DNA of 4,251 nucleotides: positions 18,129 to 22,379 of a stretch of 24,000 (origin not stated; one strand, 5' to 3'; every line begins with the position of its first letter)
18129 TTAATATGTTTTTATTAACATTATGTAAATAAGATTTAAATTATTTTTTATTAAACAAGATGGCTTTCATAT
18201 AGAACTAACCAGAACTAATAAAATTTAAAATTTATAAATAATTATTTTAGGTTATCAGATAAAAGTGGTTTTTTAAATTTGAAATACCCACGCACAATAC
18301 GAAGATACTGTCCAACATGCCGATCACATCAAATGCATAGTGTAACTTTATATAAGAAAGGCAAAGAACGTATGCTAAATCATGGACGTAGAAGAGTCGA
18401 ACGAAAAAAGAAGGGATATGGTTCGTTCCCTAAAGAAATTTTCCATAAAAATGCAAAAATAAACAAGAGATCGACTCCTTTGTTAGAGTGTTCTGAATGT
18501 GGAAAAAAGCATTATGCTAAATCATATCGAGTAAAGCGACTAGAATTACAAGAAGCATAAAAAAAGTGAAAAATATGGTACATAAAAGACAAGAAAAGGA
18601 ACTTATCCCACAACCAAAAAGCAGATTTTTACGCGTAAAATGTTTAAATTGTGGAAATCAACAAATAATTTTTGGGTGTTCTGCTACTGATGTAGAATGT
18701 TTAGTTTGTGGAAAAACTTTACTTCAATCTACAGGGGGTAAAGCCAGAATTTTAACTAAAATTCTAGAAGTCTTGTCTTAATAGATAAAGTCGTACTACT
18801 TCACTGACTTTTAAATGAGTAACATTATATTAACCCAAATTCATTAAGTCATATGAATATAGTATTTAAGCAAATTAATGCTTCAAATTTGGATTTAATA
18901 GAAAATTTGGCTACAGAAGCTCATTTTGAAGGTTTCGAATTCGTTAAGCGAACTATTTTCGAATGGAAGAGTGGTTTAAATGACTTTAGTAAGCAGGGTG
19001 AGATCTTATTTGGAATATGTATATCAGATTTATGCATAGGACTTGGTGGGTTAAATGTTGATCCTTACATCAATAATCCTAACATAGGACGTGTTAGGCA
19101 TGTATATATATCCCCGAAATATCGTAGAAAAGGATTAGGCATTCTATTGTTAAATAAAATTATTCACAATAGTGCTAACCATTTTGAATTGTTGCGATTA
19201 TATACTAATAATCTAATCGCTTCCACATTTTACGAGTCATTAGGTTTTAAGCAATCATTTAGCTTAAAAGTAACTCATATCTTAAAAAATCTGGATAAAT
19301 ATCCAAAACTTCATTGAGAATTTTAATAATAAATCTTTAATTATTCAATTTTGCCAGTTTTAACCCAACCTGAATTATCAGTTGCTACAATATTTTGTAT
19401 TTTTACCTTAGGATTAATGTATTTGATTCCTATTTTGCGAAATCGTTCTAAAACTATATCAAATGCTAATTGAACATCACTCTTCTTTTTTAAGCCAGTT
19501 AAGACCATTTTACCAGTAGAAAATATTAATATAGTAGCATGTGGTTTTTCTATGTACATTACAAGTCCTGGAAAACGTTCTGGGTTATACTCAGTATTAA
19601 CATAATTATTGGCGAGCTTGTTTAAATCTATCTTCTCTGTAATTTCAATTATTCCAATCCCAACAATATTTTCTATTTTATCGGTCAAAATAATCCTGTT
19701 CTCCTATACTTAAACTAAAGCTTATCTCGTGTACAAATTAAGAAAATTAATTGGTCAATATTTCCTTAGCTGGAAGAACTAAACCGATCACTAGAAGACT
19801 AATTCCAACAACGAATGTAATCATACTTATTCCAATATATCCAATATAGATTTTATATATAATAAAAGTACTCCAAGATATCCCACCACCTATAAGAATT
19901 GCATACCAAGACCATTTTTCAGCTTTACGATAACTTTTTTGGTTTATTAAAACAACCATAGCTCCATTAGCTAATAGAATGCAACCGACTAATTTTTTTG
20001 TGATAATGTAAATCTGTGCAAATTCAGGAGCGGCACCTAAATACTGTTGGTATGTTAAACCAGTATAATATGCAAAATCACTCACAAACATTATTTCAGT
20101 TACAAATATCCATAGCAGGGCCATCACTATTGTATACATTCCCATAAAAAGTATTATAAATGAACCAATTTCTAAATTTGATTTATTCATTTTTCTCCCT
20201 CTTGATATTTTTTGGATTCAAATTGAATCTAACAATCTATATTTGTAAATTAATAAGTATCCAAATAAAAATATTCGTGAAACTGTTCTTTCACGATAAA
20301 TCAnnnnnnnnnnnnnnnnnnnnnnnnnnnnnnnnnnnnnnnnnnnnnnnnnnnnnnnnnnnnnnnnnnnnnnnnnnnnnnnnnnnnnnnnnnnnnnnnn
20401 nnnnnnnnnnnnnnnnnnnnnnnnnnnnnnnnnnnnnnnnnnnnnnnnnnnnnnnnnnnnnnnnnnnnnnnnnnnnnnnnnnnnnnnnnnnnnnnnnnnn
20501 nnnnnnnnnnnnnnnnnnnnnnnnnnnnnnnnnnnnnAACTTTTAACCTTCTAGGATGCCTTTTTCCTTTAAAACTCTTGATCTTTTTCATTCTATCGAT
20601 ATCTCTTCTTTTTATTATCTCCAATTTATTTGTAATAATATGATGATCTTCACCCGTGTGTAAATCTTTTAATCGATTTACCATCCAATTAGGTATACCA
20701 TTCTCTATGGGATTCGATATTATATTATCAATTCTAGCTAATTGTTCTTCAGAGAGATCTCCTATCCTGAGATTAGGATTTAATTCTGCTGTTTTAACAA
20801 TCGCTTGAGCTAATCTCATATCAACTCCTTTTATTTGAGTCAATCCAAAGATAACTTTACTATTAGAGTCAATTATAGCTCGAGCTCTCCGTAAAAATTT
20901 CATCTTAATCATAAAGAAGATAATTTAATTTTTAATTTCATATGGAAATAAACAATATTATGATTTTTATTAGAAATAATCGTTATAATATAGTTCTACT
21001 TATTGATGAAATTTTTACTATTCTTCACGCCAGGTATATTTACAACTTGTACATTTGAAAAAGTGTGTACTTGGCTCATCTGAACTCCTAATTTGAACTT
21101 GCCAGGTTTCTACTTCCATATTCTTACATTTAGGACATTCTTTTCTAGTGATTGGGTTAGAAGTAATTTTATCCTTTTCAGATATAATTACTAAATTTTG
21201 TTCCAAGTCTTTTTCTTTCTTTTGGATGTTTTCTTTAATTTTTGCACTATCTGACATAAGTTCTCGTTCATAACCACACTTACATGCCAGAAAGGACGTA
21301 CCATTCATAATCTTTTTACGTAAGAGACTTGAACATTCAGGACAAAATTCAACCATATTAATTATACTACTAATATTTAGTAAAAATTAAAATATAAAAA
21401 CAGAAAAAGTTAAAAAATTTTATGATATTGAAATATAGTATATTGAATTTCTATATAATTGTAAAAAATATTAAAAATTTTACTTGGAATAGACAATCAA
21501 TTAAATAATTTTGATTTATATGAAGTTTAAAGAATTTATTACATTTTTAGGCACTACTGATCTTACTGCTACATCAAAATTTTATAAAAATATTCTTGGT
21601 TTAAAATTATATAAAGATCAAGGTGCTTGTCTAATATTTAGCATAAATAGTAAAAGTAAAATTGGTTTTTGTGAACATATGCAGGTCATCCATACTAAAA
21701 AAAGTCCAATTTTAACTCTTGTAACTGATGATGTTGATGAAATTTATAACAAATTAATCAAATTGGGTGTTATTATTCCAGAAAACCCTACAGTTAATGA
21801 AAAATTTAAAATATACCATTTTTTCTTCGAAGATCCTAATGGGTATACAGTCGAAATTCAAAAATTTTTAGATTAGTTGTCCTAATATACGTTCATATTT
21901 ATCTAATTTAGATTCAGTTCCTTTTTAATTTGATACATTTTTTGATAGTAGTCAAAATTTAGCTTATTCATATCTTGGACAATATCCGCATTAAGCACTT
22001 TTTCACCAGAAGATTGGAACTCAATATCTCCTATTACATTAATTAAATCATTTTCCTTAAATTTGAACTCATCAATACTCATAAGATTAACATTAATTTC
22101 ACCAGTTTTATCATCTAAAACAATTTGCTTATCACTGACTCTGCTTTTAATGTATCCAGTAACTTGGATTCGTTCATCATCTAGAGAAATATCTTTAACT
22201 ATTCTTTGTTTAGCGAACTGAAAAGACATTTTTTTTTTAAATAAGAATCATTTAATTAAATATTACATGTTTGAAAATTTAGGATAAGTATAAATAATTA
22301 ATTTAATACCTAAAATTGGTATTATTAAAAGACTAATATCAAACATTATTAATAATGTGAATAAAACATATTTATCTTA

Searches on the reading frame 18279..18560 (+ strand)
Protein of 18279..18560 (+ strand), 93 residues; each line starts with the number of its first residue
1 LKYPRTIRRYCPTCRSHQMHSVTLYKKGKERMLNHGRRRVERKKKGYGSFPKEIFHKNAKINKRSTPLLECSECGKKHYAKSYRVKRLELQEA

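Call 51: search_protein_families(library=pfam, proteins=[window:18279-18560:+], max_evalue=0.001)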
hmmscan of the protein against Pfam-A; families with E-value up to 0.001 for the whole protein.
window:18279-18560:+ (93 aa): 2 families
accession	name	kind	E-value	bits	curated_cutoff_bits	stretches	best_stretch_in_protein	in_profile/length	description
PF00935.25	Ribosomal_L44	-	2.6e-24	85.8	25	1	16-91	1-76/76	Ribosomal protein L44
PF00471.26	Ribosomal_L33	-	0.00029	21.6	25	0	7-20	30-43/47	Ribosomal protein L33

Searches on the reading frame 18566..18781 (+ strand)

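Call 51: search_protein_families(library=pfam, proteins=[window:18566-18781:+], max_evalue=0.001)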
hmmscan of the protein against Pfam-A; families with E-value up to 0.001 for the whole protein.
window:18566-18781:+ (71 aa): 1 family
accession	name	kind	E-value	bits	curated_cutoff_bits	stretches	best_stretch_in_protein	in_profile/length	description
PF01667.23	Ribosomal_S27e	-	2.7e-21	75.5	24.5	1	17-70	1-54/55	Ribosomal protein S27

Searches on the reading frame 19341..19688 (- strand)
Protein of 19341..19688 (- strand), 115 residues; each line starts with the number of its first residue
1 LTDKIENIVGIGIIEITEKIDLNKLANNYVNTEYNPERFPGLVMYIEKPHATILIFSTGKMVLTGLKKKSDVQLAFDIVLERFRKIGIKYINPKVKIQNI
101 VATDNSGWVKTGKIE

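Call 51: search_protein_families(library=pfam, proteins=[window:19341-19688:-], max_evalue=0.001)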
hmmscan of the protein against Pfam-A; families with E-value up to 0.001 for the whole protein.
window:19341-19688:- (115 aa): 1 family
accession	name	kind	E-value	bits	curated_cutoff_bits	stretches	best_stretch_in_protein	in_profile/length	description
PF00352.27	TBP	-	3.3e-25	88.2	22.9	1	4-85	3-84/85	Transcription factor TFIID (or TATA-binding protein, TBP)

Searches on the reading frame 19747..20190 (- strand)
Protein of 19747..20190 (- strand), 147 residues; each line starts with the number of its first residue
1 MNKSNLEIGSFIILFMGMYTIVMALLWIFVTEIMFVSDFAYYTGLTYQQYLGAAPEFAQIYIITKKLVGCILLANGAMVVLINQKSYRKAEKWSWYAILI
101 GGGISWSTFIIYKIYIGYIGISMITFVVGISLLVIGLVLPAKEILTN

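Call 51: search_protein_families(library=pfam, proteins=[window:19747-20190:-], max_evalue=0.001)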
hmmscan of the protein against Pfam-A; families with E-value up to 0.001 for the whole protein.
window:19747-20190:- (147 aa): 0 families

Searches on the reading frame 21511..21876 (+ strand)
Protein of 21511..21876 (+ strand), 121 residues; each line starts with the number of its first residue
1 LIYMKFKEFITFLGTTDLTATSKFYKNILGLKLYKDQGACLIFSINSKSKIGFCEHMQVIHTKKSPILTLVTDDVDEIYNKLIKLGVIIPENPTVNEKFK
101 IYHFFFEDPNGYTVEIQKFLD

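Call 51: search_protein_families(library=pfam, proteins=[window:21511-21876:+], max_evalue=0.001)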
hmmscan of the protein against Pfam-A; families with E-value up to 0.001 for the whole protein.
window:21511-21876:+ (121 aa): 2 families
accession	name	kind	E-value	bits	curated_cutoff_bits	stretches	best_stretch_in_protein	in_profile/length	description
PF00903.31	Glyoxalase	-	8.3e-10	39.5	20.6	1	13-116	7-121/121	Glyoxalase/Bleomycin resistance protein/Dioxygenase superfamily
PF12681.13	Glyoxalase_2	-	8.5e-06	26.2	30.1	1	15-118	8-115/118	Glyoxalase-like domain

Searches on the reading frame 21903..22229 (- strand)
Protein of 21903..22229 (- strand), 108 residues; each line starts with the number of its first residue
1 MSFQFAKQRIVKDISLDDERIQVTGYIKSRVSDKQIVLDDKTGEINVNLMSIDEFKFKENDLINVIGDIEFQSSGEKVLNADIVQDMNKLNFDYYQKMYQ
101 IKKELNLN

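Call 51: search_protein_families(library=pfam, proteins=[window:21903-22229:-], max_evalue=0.001)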
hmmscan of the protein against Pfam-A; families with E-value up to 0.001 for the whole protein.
window:21903-22229:- (108 aa): 2 families
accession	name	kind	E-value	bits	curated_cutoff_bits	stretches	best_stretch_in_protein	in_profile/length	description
PF15490.12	Ten1_2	-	9e-08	32.2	27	1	18-103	21-111/117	Telomere-capping, CST complex subunit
PF04076.19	BOF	-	8.2e-05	23.1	25.8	1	16-76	32-94/103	Bacterial OB fold (BOF) protein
